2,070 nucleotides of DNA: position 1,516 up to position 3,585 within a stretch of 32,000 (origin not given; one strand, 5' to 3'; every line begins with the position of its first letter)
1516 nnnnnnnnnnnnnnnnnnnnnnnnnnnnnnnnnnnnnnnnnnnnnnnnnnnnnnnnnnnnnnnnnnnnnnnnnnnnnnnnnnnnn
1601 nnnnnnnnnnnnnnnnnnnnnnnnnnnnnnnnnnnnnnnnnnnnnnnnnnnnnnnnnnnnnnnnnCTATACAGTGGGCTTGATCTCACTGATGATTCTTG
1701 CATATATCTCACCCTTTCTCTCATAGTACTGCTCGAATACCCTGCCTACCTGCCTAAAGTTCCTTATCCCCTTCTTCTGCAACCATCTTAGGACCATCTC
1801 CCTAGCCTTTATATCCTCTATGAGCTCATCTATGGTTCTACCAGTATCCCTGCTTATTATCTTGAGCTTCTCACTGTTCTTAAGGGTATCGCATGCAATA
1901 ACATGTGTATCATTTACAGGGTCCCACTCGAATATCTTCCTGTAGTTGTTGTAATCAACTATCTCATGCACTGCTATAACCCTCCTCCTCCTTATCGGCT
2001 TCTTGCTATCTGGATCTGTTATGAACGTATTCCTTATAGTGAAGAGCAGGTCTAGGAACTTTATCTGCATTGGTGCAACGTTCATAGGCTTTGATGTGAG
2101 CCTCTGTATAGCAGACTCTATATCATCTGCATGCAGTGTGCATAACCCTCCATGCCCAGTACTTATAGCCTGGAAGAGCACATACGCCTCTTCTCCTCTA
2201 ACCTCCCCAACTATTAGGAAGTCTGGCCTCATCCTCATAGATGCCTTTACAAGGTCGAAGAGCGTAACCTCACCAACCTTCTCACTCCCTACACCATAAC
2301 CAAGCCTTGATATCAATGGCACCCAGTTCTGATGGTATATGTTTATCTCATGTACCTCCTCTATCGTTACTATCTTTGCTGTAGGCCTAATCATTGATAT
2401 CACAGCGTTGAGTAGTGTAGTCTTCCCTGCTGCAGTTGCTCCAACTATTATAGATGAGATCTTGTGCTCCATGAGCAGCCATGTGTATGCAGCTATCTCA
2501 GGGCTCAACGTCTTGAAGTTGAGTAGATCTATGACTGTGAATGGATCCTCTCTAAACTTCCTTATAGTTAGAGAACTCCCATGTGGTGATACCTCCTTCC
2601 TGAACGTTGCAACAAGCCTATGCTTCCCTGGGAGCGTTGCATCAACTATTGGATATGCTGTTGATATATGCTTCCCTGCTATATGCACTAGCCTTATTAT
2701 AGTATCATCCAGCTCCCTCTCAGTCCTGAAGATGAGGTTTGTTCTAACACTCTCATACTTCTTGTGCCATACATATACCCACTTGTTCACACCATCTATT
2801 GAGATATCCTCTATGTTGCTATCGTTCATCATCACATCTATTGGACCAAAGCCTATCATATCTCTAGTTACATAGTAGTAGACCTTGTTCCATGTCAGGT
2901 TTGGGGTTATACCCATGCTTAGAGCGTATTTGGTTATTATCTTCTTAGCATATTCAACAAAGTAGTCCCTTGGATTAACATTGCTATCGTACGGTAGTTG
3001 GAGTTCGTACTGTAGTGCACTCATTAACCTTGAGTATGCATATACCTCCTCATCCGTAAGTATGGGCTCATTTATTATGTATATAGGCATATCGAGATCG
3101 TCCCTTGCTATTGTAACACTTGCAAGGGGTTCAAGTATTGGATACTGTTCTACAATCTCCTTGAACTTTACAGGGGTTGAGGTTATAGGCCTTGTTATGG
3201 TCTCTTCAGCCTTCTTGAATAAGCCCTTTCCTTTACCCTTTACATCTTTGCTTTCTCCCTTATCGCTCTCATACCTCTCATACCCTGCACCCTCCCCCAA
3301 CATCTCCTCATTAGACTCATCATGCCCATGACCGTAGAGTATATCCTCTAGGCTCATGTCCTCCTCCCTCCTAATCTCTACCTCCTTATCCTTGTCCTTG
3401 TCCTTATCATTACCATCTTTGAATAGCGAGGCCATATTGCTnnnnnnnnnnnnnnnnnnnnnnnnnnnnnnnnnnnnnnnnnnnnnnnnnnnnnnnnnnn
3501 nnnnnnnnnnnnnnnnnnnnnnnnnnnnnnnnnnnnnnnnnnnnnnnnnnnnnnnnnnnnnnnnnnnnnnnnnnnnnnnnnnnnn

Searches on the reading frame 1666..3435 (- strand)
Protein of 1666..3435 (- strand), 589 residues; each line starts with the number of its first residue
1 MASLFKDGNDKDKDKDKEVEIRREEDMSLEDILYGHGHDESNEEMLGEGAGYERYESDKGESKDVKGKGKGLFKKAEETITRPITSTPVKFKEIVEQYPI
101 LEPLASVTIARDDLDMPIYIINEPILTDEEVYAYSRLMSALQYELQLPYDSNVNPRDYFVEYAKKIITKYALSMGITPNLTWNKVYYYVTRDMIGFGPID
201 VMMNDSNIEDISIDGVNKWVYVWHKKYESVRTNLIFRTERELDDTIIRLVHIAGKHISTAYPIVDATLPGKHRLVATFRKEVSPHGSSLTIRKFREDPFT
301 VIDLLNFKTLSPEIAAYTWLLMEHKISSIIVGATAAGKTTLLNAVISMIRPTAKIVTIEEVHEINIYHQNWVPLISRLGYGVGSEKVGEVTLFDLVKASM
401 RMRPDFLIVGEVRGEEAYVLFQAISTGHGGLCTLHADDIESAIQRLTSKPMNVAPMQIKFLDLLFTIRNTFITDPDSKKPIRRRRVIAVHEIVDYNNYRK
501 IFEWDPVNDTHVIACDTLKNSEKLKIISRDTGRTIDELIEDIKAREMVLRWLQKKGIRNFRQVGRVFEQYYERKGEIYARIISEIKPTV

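Call 8: search_protein_families(library=pfam, proteins=[window:1666-3435:-], max_evalue=0.1)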
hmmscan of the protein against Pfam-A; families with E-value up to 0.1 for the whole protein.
window:1666-3435:- (589 aa): 5 families
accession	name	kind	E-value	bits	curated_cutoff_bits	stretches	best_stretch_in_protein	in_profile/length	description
PF00437.27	T2SSE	-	1.8e-35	122.7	24.9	1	223-459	28-266/370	Type II/IV secretion system protein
PF23989.1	PilB3_C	-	0.00012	22.6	27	1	520-581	9-70/83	PilB3-like, C-terminal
PF13555.12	AAA_29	-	0.0037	17.4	27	1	327-354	24-51/61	P-loop containing region of AAA domain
PF00005.33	ABC_tran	-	0.0084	17.1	25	1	329-362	15-47/137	ABC transporter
PF02492.25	cobW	-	0.049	13.6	20.7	0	328-365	3-41/180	CobW/HypB/UreG, nucleotide-binding domain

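Call 9: search_protein_families(library=ncbifam, proteins=[window:1666-3435:-], max_evalue=0.1)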
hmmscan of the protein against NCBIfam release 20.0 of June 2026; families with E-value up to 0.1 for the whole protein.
window:1666-3435:- (589 aa): 33 families (the best 25 are shown)
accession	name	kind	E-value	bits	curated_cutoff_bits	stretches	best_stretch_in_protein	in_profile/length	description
NF058587.1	archaellum_moto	equivalog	3.2e-101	339.7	550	1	179-572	130-519/527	archaellum flagellar ATPase motor FlaI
NF053672.1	bindosome_BasE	exception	2.1e-68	231.3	1000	1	89-572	35-509/512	bindosome assembly system ATPase subunit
TIGR03819.1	heli_sec_ATPase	hypoth_equivalog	1.8e-53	181.9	373.15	1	185-447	41-298/340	TadA family conjugal transfer-associated ATPase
TIGR02788.1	VirB11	equivalog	1.7e-38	132.4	249.95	2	320-454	139-271/308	P-type DNA transfer ATPase VirB11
TIGR02782.1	TrbB_P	equivalog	1.7e-32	112.9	304.55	1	201-452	16-258/303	P-type conjugative transfer ATPase TrbB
NF010475.0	PRK13900.1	equivalog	2.2e-31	109.2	389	1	198-447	14-280/333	type IV secretion system ATPase VirB11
NF010469.0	PRK13894.1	subfamily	9.1e-27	94.2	508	1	221-448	46-266/320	conjugal transfer ATPase TrbB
NF010407.0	PRK13833.1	subfamily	8.7e-23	81.2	499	1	248-450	68-263/323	conjugal transfer protein TrbB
NF010425.0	PRK13851.1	equivalog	4.5e-21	75.1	461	1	324-448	161-282/344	type IV secretion system protein VirB11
NF041000.1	ATPase_ComGA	equivalog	3.1e-15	55.9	300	1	328-448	131-244/267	competence type IV pilus ATPase ComGA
TIGR01420.1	pilT_fam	subfamily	6e-13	48.7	319.1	1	329-447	126-240/343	PilT/PilU family type 4a pilus ATPase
TIGR02533.1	type_II_gspE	equivalog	8.8e-12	44.4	630.25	1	328-448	246-358/486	type II secretion system ATPase GspE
NF053534.1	T4PilAsmATPsTfpB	equivalog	1e-10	40.7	850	1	316-448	325-451/584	type IV pilus assembly ATPase TfpB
TIGR02538.1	type_IV_pilB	equivalog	2.2e-10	39.8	675.65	1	329-458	320-439/564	type IV-A pilus assembly ATPase PilB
TIGR02525.1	plasmid_TraJ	equivalog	9.5e-09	34.7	368.3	1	321-462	146-287/372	plasmid transfer ATPase TraJ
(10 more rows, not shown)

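Call 64: find_encoding_contigs(protein=window:1666-3435:-, flank=10000, max_places=8)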
Protein window:1666-3435:- (589 aa): 18 contigs read that carry it; 8 places shown.
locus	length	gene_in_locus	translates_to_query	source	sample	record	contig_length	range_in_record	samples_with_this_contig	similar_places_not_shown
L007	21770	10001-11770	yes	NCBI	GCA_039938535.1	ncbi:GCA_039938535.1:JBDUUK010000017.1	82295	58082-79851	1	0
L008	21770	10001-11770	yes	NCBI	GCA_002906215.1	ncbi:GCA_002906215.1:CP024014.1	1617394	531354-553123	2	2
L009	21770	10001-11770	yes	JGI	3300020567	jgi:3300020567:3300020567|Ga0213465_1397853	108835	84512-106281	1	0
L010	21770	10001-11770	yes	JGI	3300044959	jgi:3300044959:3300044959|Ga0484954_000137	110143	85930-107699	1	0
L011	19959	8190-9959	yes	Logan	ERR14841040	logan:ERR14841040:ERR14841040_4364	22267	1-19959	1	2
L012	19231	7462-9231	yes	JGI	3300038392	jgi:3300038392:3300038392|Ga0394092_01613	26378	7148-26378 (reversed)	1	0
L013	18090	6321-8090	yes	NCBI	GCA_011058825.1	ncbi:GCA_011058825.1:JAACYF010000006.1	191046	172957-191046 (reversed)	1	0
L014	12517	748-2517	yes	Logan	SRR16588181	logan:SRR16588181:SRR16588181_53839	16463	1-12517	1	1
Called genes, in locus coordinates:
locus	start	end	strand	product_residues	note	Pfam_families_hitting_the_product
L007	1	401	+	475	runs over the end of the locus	PF06745:ATPase, PF07088:GvpD_P-loop, PF13191:AAA_16 (weak), PF00004:AAA (faint)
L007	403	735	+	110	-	-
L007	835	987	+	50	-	-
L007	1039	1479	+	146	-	-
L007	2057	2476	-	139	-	-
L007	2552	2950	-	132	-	-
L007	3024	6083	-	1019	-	PF13088:BNR_2, PF24316:Tli3 (faint), PF02012:BNR (faint)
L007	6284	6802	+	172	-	-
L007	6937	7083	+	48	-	-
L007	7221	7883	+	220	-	-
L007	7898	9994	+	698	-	-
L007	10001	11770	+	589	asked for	PF00437:T2SSE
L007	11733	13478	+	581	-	PF00482:T2SSF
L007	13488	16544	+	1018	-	PF09134:Invasin_D3 (faint), PF02369:Big_1 (faint), PF26198:Ig_SMCHD1_6th (faint)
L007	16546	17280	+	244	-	PF01478:Peptidase_A24, PF06847:Arc_PepC_II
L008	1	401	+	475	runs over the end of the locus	PF06745:ATPase, PF07088:GvpD_P-loop, PF13191:AAA_16 (weak), PF00004:AAA (faint)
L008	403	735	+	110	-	-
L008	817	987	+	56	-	-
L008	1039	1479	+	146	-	-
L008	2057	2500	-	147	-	-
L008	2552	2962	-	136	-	-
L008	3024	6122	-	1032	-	PF24316:Tli3 (faint), PF13088:BNR_2, PF02012:BNR (faint)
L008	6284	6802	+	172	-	-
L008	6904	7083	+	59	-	-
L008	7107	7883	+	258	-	-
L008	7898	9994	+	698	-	-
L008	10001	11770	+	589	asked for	PF00437:T2SSE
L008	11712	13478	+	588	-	PF00482:T2SSF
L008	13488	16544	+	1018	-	PF09134:Invasin_D3 (faint), PF02369:Big_1 (faint), PF26198:Ig_SMCHD1_6th (faint)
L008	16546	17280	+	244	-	PF01478:Peptidase_A24, PF06847:Arc_PepC_II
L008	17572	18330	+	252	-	PF00528:BPD_transp_1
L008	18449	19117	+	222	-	PF04471:Mrr_cat, PF13156:Mrr_cat_2, PF22722:NA-iREase1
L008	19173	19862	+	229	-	PF01902:Diphthami_syn_2_N, PF28410:Diphthami_syn_2_C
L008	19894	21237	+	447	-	PF02881:SRP54_N, PF13401:AAA_22, PF00448:SRP54, PF04962:KduI (faint), PF02978:SRP_SPB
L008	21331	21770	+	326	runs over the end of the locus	PF22023:Pus10_THUMP_arc, PF21238:Pus10_C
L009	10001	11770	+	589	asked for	PF00437:T2SSE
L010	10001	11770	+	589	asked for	PF00437:T2SSE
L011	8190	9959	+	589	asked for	PF00437:T2SSE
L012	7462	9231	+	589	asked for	PF00437:T2SSE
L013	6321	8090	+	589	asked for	PF00437:T2SSE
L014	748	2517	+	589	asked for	PF00437:T2SSE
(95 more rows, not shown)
